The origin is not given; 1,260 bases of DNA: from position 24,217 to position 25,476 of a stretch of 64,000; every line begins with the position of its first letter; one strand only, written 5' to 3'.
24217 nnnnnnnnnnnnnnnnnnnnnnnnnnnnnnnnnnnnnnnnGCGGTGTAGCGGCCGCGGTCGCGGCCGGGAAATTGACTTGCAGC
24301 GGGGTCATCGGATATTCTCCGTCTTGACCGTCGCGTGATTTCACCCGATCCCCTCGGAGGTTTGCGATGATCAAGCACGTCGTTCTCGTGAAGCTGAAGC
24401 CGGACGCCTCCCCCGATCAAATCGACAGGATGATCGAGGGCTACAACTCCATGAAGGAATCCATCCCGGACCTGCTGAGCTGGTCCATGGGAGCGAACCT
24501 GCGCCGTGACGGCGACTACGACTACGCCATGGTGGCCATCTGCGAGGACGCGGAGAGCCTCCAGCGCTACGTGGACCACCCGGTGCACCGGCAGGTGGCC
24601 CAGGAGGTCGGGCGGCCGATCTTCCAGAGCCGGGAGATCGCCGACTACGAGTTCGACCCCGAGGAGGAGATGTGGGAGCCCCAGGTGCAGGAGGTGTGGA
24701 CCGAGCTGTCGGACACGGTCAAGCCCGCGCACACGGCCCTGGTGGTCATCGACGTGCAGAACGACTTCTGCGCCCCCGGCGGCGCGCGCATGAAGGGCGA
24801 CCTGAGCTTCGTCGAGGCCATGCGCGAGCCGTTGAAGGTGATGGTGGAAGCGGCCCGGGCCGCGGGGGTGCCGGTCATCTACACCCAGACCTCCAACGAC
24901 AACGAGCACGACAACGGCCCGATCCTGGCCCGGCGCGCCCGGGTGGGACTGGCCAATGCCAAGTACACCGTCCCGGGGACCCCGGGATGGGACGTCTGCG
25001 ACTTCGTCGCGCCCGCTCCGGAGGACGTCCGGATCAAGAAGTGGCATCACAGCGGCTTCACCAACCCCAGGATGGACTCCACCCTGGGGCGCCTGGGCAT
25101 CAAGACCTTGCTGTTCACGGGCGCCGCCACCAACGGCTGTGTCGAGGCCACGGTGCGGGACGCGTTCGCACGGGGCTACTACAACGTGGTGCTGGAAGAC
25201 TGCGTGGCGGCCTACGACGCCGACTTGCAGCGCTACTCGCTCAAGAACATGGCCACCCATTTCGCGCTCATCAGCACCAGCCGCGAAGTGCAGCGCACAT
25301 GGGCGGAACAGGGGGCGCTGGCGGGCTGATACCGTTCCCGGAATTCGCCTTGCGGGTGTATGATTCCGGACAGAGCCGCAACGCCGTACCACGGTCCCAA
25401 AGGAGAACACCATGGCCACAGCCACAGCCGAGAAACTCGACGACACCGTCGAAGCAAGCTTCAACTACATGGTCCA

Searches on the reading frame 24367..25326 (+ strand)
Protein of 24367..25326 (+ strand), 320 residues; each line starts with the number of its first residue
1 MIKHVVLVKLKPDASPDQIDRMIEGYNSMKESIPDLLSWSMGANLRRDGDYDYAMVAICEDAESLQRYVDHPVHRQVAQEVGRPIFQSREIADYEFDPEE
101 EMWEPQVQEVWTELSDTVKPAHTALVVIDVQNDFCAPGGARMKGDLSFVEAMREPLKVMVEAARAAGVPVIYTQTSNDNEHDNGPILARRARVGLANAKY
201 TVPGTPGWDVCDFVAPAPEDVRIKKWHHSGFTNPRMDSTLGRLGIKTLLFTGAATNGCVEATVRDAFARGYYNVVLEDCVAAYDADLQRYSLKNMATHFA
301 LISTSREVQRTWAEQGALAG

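Call 104: search_protein_families(library=pfam, proteins=[window:24367-25326:+], max_evalue=0.00001)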
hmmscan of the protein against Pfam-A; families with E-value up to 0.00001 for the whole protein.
window:24367-25326:+ (320 aa): 2 families
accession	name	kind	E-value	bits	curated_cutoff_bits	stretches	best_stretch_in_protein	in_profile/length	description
PF00857.26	Isochorismatase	-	4.1e-44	151.2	27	1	123-306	1-174/175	Isochorismatase domain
PF07876.18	Dabb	-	5.2e-22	78.8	25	1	2-95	1-95/96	Stress responsive A/B Barrel Domain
